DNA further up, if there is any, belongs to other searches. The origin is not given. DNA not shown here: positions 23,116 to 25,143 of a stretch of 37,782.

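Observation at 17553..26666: TetR-linked B12 acyl-CoA mutase locus whose catalytic subunit is non-canonical at the substrate-specificity motifs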

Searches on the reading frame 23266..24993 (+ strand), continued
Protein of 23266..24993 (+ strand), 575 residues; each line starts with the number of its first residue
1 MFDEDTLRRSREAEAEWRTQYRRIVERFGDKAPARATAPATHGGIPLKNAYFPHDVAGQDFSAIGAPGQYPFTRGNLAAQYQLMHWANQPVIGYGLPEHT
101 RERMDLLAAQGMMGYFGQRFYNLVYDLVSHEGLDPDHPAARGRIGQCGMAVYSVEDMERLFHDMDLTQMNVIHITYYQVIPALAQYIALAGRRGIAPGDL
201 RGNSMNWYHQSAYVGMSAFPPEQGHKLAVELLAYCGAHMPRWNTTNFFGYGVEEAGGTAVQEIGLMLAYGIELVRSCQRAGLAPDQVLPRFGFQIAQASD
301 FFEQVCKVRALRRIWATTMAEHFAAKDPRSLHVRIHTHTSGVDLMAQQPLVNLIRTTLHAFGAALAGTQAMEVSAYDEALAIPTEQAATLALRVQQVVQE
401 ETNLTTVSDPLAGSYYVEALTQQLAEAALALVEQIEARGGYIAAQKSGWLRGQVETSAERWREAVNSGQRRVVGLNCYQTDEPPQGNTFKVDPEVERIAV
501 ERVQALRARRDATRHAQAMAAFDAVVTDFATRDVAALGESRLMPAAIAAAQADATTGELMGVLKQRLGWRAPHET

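Call 31: find_encoding_contigs(protein=P0006, flank=10000, max_places=2)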
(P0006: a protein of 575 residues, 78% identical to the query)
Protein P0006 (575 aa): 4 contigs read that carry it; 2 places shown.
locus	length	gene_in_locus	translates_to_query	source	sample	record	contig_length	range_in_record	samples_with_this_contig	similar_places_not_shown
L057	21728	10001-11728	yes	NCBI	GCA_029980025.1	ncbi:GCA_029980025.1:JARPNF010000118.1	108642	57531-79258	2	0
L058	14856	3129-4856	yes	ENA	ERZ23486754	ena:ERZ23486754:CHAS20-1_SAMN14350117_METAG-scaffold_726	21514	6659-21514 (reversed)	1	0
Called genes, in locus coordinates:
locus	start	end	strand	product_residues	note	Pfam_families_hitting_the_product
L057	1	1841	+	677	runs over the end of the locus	PF00989:PAS (faint), PF08448:PAS_4, PF13188:PAS_8 (faint), PF13426:PAS_9 (weak), PF12860:PAS_7, PF00512:HisKA, PF02518:HATPase_c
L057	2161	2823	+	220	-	PF05494:MlaC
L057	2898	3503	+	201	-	PF00440:TetR_N, PF17932:TetR_C_24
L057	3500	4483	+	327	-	PF03193:RsgA_GTPase (faint), PF03308:MeaB, PF13401:AAA_22 (faint), PF01926:MMR_HSR1 (faint), PF02492:cobW (weak)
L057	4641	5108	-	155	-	PF04945:YHS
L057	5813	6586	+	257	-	-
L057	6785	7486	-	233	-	PF11139:SfLAP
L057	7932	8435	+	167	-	PF07045:DUF1330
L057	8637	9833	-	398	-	PF00108:Thiolase_N, PF00109:ketoacyl-synt (faint), PF02803:Thiolase_C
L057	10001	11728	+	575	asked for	PF01642:MM_CoA_mutase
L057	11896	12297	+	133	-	PF02310:B12-binding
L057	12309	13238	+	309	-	PF02737:3HCDH_N, PF00725:3HCDH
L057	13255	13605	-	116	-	-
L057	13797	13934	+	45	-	-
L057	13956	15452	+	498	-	PF27530:HMA_AllF_N, PF02629:CoA_binding (faint), PF00549:Ligase_CoA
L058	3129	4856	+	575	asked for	PF01642:MM_CoA_mutase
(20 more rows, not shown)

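Call 33: search_dna_similar(query=window:23266-24993:+, collection=plasmids, mode=protein, max_rows=60, rows=spread, max_evalue=1e-30)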
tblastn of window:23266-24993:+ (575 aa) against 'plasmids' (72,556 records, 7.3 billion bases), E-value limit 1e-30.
Records with a match: 424; places in all: 451; records where one place covers at least 80% of the query: 411.
Best place of each record, by identity: <60% 424.
By first word of the organism name: Rhizobium 129; Sinorhizobium 97; Burkholderia 37; Sphingobium 14; Streptomyces 14; Azospirillum 14; Ensifer 9; Paraburkholderia 9; Shinella 8; Natrinema 7; and 53 more.
By predicted mobility (MOB-suite, as given by PLSDB): non-mobilizable 247; conjugative 102; mobilizable 75.
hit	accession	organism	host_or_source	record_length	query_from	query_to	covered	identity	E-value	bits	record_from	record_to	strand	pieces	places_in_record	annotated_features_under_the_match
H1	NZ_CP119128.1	Sphingobium sp. WTD-1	Bacteria,activated sludge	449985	67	568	87%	41.5%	2e-108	364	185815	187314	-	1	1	methylmalonyl-CoA mutase family protein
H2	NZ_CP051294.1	Mesorhizobium sp. NZP2077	cell culture,Lotus corniculatus nodule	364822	21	568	95%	36.3%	1e-74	266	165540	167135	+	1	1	scpA: methylmalonyl-CoA mutase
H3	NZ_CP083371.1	Ensifer canadensis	Melilotus albus,Cell Culture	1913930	21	568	95%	36.2%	1e-77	275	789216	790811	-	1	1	none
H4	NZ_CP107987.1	Streptomyces canus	-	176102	18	574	97%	35.4%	1e-86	301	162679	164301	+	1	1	methylmalonyl-CoA mutase family protein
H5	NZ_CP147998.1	Neorhizobium sp. EC2-8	-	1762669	18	568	95%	35.8%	6e-62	264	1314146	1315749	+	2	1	record has no annotation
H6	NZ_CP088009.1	Rhizobium sp. T136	Melilotus albus,Cell culture,root nodule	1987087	31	568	94%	36.0%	3e-75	268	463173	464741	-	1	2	none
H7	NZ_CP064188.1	Rhizobium sp. 007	Onobrychis viciifolia,cell culture,root ...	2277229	41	568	92%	36.3%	2e-74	265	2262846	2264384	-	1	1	none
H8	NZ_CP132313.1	Shinella zoogloeoides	Homo sapiens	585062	44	568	91%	36.4%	4e-74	264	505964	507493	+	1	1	scpA: methylmalonyl-CoA mutase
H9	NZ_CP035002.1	Rhizobium acidisoli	Phaseolus vulgaris,root nodule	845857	41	568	92%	36.0%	4e-74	265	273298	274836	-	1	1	scpA: methylmalonyl-CoA mutase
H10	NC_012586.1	Sinorhizobium fredii NGR234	-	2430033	41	568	92%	35.8%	8e-75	266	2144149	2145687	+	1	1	record has no annotation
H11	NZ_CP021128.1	Rhizobium sp. Kim5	Phaseolus vulgaris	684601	41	568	92%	35.8%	6e-72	258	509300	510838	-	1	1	scpA: methylmalonyl-CoA mutase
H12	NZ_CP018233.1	Rhizobium leguminosarum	Vavilovia formosa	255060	44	568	91%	35.9%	3e-72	259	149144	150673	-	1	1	scpA: methylmalonyl-CoA mutase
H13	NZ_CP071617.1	Rhizobium bangladeshense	lentil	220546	41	568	92%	35.6%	4e-72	259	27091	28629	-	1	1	scpA: methylmalonyl-CoA mutase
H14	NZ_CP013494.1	Rhizobium sp. N6212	Phaseolus vulgaris,Whole ...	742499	41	568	92%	35.6%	5e-71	255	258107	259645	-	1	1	scpA: methylmalonyl-CoA mutase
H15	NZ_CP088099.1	Rhizobium sp. SU303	cell culture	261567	44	568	91%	35.8%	1e-71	257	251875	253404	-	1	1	scpA: methylmalonyl-CoA mutase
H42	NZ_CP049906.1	Diaphorobacter sp. HDW4B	single bacterial strain,Hydrophilus ...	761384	44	572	92%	33.0%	6e-70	252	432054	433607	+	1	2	acyl-CoA mutase large subunit family protein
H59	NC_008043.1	Ruegeria sp. TM1040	-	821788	117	572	79%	29.8%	1e-38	159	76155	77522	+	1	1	protein meaA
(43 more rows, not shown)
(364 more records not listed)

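Call 34: get_annotated_region(hit=H1, flank=8000)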
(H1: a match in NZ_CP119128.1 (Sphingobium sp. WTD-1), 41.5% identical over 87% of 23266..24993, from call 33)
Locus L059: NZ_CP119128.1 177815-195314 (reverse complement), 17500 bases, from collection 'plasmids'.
description: Sphingobium sp. WTD-1 plasmid unnamed1, complete sequence
organism: Sphingobium sp. WTD-1 (NCBI taxid 2979467)
taxonomy: Bacteria; Pseudomonadota; Alphaproteobacteria; Sphingomonadales; Sphingomonadaceae; Sphingobium; Sphingobium sp. WTD-1
host: -; source: Bacteria,activated sludge; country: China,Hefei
typing (MOB-suite, as given by PLSDB): conjugative; replicon rep_cluster_647; relaxase MOBP; mating-pair formation MPF_F
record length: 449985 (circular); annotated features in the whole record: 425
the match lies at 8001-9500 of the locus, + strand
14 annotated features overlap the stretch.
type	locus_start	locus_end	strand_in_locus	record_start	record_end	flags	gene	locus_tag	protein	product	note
CDS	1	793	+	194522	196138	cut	-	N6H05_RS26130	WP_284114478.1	AMP-binding protein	-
CDS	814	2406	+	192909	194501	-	-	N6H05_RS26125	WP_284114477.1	carboxyl transferase domain-containing protein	-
CDS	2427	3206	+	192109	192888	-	-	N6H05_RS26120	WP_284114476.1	enoyl-CoA hydratase-related protein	-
CDS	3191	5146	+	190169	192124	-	-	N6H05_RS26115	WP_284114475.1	acetyl-CoA carboxylase biotin carboxylase subunit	-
CDS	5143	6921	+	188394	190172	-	-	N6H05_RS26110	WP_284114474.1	acyclic terpene utilization AtuA family protein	-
CDS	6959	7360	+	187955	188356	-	-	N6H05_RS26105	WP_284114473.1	nuclear transport factor 2 family protein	-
CDS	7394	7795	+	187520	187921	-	-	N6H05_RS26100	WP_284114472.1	nuclear transport factor 2 family protein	-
CDS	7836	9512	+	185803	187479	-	-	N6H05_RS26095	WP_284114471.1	methylmalonyl-CoA mutase family protein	-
CDS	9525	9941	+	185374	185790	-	-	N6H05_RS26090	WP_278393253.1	cobalamin-dependent protein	-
CDS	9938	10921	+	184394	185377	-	meaB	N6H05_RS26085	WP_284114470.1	methylmalonyl Co-A mutase-associated GTPase MeaB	GO:1903826 - L-arginine transmembrane transport [Evidence IEA]; GO:0015819 - lysine transport [Evidence IEA]; ...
CDS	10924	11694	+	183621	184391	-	-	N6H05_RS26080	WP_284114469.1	glucose 1-dehydrogenase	-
CDS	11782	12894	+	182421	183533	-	-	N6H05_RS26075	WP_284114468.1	NADH:flavin oxidoreductase/NADH oxidase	-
CDS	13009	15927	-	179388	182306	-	-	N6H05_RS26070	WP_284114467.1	Tn3 family transposase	-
CDS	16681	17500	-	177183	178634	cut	istA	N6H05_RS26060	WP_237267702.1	IS21 family transposase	-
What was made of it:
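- The sister mutase in Sphingobium lies in a carboxylase/AtuA cluster (call 34).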

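Call 35: get_annotated_region(hit=H59, flank=1500)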
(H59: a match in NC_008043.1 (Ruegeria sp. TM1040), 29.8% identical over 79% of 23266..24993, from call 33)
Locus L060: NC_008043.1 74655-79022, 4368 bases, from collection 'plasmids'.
description: Ruegeria sp. TM1040 megaplasmid, complete sequence
organism: Ruegeria sp. TM1040 (NCBI taxid 292414)
taxonomy: Bacteria; Pseudomonadota; Alphaproteobacteria; Rhodobacterales; Roseobacteraceae; Ruegeria; Ruegeria sp. TM1040
host: -; source: -; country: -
typing (MOB-suite, as given by PLSDB): non-mobilizable
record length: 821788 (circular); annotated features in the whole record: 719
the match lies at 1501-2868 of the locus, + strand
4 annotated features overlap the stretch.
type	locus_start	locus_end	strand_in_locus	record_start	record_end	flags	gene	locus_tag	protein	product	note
CDS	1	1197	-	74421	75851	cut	-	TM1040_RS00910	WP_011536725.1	1-acyl-sn-glycerol-3-phosphate acyltransferase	-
CDS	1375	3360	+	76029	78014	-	-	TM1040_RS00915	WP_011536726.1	protein meaA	-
CDS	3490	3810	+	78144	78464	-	-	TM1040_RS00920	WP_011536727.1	H-NS histone family protein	-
CDS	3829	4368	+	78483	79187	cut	deoD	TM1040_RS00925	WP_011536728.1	purine-nucleoside phosphorylase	GO:0043096 - purine nucleobase salvage [Evidence IEA]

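Call 36: get_annotated_region(hit=H4, flank=6000)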
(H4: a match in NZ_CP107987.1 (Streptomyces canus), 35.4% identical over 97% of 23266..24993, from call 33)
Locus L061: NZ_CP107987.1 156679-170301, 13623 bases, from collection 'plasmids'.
description: Streptomyces canus strain NBC_00350 plasmid unnamed1, complete sequence
organism: Streptomyces canus (NCBI taxid 58343)
taxonomy: Bacteria; Actinomycetota; Actinomycetes; Kitasatosporales; Streptomycetaceae; Streptomyces; Streptomyces canus
host: -; source: -; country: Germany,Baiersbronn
typing (MOB-suite, as given by PLSDB): non-mobilizable; replicon rep_cluster_1974,rep_cluster_43
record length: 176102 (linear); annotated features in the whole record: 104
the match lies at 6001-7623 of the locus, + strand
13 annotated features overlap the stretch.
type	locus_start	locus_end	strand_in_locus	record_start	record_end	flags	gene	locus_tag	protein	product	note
CDS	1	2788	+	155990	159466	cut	metH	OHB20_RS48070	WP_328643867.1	methionine synthase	GO:0009086 - methionine biosynthetic process [Evidence IEA]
CDS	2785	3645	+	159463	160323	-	metF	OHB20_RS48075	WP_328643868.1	methylenetetrahydrofolate reductase [NAD(P)H]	GO:0009086 - methionine biosynthetic process [Evidence IEA]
CDS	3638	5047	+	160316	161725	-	ahcY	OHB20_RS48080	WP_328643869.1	adenosylhomocysteinase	GO:0006730 - one-carbon metabolic process [Evidence IEA]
CDS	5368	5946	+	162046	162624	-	-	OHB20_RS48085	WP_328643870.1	TetR family transcriptional regulator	-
CDS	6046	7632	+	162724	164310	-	-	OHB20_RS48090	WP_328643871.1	methylmalonyl-CoA mutase family protein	-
CDS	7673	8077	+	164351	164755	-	-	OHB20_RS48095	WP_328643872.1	cobalamin B12-binding domain-containing protein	-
CDS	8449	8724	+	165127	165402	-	-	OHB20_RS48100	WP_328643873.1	hypothetical protein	-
CDS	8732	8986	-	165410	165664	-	-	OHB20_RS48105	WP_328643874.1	hypothetical protein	-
CDS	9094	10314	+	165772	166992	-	-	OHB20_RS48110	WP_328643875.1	type IV toxin-antitoxin system AbiEi family antitoxin domain-containing protein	-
CDS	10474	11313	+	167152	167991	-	-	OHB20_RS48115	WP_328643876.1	nucleotidyl transferase AbiEii/AbiGii toxin family protein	-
CDS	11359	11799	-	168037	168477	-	-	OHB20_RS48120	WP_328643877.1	hypothetical protein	-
CDS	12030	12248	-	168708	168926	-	-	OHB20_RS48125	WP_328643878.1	hypothetical protein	-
CDS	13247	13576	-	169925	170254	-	-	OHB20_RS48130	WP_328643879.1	deoxyxylulose-5-phosphate synthase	-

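Call 37: get_annotated_region(hit=H42, flank=6000)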
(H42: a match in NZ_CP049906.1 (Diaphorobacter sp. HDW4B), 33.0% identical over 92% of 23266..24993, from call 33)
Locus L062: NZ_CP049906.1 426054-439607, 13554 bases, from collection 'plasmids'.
description: Diaphorobacter sp. HDW4B plasmid unnamed1, complete sequence
organism: Diaphorobacter sp. HDW4B (NCBI taxid 2714925)
taxonomy: Bacteria; Pseudomonadota; Betaproteobacteria; Burkholderiales; Comamonadaceae; Diaphorobacter; Diaphorobacter sp. HDW4B
host: -; source: single bacterial strain,Hydrophilus acuminatus; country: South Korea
typing (MOB-suite, as given by PLSDB): non-mobilizable
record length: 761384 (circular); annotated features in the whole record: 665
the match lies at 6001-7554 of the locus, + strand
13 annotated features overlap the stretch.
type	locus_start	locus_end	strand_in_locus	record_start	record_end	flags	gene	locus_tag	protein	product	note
CDS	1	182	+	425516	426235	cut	-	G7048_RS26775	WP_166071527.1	FadR/GntR family transcriptional regulator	-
CDS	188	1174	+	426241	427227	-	-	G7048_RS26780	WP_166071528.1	NAD(P)-dependent oxidoreductase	-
CDS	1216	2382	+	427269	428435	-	-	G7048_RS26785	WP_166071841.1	mandelate racemase/muconate lactonizing enzyme family protein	-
CDS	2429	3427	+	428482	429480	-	-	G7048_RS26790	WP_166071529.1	tripartite tricarboxylate transporter substrate binding protein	-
CDS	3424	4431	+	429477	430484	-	-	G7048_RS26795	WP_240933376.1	tripartite tricarboxylate transporter substrate binding protein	-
CDS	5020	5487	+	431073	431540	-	-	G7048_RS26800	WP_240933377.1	TetR/AcrR family transcriptional regulator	-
CDS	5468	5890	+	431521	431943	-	-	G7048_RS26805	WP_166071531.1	cobalamin-dependent protein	-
CDS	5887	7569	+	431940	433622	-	-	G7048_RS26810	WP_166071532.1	acyl-CoA mutase large subunit family protein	-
CDS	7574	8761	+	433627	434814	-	meaB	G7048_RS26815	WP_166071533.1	methylmalonyl Co-A mutase-associated GTPase MeaB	GO:1903826 - L-arginine transmembrane transport [Evidence IEA]; GO:0015819 - lysine transport [Evidence IEA]; ...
CDS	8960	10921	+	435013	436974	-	-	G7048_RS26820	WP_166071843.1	AMP-binding protein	-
CDS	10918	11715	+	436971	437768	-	-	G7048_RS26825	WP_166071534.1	ABC transporter ATP-binding protein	-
CDS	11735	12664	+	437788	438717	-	-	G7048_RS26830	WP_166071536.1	branched-chain amino acid ABC transporter permease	GO:0015803 - branched-chain amino acid transport [Evidence IEA]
CDS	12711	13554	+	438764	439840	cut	-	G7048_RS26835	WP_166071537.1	branched-chain amino acid ABC transporter permease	GO:0015803 - branched-chain amino acid transport [Evidence IEA]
